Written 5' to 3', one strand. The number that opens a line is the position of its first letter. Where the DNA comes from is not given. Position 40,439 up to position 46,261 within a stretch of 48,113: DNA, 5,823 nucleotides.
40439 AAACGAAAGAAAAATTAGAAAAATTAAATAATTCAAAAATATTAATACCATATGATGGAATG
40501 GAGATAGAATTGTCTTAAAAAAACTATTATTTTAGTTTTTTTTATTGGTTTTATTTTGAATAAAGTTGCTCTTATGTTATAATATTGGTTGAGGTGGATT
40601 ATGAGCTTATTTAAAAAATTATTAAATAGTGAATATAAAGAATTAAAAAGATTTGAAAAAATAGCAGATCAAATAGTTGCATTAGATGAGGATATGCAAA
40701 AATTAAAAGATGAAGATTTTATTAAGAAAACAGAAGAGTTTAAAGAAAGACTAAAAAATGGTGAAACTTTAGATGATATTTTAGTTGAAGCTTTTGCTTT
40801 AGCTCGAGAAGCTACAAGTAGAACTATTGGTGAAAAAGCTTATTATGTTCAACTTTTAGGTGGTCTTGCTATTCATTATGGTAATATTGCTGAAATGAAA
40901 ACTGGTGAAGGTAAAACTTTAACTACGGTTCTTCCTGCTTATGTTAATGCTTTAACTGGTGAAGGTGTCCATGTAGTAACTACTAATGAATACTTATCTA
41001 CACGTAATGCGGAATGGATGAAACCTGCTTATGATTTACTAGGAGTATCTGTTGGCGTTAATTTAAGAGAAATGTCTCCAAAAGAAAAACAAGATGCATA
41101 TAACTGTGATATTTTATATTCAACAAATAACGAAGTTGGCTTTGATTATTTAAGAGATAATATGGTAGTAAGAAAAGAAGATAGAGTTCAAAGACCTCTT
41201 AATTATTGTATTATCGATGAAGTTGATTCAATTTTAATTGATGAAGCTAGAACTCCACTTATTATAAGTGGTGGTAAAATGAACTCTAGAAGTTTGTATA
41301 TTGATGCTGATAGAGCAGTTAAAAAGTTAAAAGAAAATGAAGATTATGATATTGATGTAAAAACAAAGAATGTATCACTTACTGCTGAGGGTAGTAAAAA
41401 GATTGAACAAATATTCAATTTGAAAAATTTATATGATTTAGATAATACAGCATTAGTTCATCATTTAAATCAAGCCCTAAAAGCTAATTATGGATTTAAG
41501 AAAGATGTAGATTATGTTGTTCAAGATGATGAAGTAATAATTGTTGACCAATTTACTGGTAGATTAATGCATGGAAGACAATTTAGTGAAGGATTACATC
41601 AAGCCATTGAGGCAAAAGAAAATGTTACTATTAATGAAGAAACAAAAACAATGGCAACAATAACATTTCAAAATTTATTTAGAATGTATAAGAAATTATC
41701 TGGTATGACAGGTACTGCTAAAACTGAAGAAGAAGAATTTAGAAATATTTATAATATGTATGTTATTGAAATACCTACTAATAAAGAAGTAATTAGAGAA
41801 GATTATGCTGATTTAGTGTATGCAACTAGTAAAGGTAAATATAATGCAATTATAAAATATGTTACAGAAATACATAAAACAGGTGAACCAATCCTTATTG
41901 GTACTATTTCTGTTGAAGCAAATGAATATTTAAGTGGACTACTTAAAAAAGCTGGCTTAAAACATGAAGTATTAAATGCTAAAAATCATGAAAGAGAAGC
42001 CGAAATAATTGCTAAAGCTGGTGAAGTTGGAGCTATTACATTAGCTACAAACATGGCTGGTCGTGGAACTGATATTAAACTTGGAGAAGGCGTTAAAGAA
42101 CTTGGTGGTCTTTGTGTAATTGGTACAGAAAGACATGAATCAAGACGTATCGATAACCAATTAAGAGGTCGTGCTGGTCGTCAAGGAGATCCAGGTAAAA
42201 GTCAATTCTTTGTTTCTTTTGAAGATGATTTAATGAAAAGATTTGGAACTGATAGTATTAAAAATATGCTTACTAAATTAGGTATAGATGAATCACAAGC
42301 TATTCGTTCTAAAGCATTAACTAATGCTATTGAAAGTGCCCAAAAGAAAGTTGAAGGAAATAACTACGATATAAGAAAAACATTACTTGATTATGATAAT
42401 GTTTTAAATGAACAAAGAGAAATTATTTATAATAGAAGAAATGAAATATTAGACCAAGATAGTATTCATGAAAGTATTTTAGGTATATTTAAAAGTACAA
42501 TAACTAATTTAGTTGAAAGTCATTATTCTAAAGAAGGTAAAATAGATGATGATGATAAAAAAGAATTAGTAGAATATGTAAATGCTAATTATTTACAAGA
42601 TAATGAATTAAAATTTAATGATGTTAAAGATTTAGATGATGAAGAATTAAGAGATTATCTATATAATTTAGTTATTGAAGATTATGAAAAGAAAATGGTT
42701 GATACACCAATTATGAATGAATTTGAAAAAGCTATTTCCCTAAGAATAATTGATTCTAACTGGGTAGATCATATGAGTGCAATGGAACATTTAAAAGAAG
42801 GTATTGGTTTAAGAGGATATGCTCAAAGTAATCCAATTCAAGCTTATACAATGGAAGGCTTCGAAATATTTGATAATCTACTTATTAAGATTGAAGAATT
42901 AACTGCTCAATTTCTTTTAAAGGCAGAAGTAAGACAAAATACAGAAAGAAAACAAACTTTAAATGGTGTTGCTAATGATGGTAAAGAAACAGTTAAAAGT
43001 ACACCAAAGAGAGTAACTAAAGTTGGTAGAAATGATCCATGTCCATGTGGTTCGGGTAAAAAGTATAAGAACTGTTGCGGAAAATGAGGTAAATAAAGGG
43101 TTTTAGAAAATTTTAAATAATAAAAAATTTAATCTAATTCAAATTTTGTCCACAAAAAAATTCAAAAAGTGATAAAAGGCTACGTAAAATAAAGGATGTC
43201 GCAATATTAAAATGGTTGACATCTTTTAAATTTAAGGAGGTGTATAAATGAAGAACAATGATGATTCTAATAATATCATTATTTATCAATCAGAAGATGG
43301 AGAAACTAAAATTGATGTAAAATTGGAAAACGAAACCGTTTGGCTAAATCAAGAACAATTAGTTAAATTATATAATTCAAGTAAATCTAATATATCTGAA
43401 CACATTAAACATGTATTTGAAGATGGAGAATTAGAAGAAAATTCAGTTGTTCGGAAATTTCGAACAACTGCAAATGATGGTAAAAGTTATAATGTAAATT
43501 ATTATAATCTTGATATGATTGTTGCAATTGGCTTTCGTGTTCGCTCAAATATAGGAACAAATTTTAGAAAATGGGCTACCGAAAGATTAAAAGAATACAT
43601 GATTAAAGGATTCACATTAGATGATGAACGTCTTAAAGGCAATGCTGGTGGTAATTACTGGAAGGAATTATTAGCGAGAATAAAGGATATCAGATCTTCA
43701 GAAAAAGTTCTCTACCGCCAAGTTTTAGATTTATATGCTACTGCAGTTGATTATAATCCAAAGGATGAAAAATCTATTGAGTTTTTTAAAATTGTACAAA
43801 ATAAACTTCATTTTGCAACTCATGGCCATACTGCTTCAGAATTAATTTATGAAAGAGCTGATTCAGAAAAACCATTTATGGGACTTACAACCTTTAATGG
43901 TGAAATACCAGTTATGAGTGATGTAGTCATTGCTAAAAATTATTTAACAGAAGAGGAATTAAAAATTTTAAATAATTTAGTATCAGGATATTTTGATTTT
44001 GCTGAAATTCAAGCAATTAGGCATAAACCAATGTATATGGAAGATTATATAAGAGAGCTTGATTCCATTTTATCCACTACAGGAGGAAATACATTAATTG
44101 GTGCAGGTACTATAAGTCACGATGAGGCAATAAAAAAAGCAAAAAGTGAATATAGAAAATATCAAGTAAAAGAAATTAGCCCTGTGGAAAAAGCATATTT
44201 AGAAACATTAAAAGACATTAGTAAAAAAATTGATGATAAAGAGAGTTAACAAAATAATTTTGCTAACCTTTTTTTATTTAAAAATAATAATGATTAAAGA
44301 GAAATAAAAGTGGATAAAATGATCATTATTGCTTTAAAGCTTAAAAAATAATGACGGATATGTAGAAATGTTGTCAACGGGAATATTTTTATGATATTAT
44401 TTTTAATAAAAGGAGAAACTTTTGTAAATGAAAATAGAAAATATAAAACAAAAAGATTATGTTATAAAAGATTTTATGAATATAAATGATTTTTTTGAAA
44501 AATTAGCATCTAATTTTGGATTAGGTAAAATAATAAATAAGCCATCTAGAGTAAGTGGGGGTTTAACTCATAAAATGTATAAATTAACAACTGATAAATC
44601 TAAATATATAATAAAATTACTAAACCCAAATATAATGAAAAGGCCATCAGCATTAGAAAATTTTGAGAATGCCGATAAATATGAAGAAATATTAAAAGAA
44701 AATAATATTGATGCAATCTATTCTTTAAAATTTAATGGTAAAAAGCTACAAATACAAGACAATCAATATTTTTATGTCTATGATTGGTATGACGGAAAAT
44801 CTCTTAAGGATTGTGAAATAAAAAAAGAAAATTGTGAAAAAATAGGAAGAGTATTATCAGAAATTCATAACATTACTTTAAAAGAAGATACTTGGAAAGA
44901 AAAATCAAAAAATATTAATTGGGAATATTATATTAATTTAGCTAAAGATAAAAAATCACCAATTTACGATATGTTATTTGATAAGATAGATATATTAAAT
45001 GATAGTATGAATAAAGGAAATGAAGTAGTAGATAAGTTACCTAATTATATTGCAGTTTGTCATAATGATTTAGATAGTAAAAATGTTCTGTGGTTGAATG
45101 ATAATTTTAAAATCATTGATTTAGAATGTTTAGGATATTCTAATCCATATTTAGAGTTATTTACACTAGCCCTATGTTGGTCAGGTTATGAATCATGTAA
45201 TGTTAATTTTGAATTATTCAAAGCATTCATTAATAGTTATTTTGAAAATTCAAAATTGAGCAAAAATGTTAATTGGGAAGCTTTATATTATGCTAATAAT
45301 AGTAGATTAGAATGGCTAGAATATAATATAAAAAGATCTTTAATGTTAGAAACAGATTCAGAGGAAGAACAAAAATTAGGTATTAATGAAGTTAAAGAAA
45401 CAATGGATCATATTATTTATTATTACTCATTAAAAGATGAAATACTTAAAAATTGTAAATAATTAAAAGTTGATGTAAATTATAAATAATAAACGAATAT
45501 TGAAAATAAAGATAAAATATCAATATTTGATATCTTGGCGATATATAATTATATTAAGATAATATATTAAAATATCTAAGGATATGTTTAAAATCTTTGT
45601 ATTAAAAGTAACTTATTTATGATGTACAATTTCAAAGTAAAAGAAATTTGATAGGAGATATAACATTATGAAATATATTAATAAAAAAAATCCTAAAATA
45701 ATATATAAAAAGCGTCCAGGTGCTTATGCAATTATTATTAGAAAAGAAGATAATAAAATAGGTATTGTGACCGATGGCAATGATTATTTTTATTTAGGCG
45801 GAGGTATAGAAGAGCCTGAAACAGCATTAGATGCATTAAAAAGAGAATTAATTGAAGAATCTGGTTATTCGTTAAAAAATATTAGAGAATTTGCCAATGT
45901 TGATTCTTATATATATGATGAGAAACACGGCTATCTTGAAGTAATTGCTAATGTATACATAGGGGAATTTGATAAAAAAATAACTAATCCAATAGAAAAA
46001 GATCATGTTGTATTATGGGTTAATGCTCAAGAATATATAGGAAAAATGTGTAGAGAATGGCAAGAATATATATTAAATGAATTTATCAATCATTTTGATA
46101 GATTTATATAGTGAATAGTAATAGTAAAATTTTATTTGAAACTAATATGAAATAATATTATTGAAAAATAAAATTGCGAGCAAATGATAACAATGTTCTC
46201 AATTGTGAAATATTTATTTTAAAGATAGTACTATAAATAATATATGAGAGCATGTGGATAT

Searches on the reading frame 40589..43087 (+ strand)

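Call 23: search_protein_families(library=ncbifam, proteins=[window:40589-43087:+], max_evalue=0.00001)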
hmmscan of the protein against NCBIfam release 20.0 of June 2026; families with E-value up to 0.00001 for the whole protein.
window:40589-43087:+ (832 aa): 14 families
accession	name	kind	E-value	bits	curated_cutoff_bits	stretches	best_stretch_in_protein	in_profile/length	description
NF009538.1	PRK12904.1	equivalog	0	1108.4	814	2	8-499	2-491/814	preprotein translocase subunit SecA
TIGR00963.1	secA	equivalog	0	1047.9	800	1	30-768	2-787/787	preprotein translocase subunit SecA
NF006630.0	PRK09200.1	subfamily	5.4e-299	993.7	862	1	9-788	4-783/789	preprotein translocase subunit SecA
TIGR04397.1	SecA2_Bac_anthr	exception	5.2e-285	947.5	1085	1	9-770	2-764/774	accessory Sec system translocase SecA2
NF009536.0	PRK12901.1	equivalog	9.8e-249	828.6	1493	3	271-703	473-898/1118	preprotein translocase subunit SecA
TIGR03714.1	secA2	equivalog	6e-245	815.1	930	1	17-768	4-761/762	accessory Sec system translocase SecA2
NF012136.0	SecA2_Lm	equivalog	1e-219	731.4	1100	1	17-767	9-756/776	accessory Sec system translocase SecA2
TIGR04221.1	SecA2_Mycobac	equivalog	6.4e-187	623.2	725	2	6-633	3-629/762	accessory Sec system translocase SecA2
NF004088.0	PRK05590.1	equivalog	1.2e-12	48.5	140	1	761-832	96-165/166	hypothetical protein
TIGR04102.1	SWIM_PBPRA1643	hypoth_equivalog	5.4e-10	39.7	68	1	769-831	48-108/108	PBPRA1643 family SWIM/SEC-C metal-binding motif protein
NF002592.0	PRK02250.1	equivalog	5.7e-09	36.3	158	1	807-831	143-167/167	hypothetical protein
NF007704.0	PRK10396.1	equivalog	3.8e-08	33.6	149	1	800-830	189-219/221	hypothetical protein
NF002449.0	PRK01617.1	equivalog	2.9e-07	31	141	1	810-832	132-154/154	hypothetical protein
NF001213.0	PRK00183.1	equivalog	2.5e-06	27.6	158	1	809-831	131-153/157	hypothetical protein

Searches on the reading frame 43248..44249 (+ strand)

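Call 61: search_protein_families(library=pfam, proteins=[window:43248-44249:+], max_evalue=0.0001)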
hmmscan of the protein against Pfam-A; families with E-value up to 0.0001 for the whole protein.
window:43248-44249:+ (333 aa): 1 family
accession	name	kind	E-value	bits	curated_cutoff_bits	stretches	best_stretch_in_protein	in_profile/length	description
PF13310.11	Virulence_RhuM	-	4.4e-105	350.9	33.7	1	66-309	1-248/252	Virulence protein RhuM family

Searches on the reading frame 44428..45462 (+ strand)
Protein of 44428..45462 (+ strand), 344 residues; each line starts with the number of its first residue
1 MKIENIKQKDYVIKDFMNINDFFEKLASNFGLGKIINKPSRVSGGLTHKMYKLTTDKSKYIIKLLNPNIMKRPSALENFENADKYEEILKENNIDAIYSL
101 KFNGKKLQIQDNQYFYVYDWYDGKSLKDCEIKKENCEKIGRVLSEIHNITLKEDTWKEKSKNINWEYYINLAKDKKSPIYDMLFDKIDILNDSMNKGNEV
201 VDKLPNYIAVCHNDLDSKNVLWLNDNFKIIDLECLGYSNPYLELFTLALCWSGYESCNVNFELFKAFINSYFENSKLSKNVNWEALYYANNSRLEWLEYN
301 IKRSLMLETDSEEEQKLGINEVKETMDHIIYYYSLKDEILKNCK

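Call 61: search_protein_families(library=pfam, proteins=[window:44428-45462:+], max_evalue=0.0001)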
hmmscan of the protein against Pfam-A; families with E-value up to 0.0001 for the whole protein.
window:44428-45462:+ (344 aa): 2 families
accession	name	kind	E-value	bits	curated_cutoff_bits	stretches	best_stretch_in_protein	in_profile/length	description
PF01636.29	APH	-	1.9e-13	51.2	23.2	1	41-252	4-214/239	Phosphotransferase enzyme family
PF01633.27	Choline_kinase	-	3.2e-12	46.8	29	1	41-239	3-195/300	Choline/ethanolamine kinase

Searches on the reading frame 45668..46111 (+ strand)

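Call 61: search_protein_families(library=pfam, proteins=[window:45668-46111:+], max_evalue=0.0001)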
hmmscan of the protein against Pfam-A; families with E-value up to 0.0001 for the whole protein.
window:45668-46111:+ (147 aa): 1 family
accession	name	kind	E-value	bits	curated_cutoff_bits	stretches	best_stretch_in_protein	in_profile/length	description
PF00293.34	NUDIX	-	7e-09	36.2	21.1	1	16-123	3-118/134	NUDIX domain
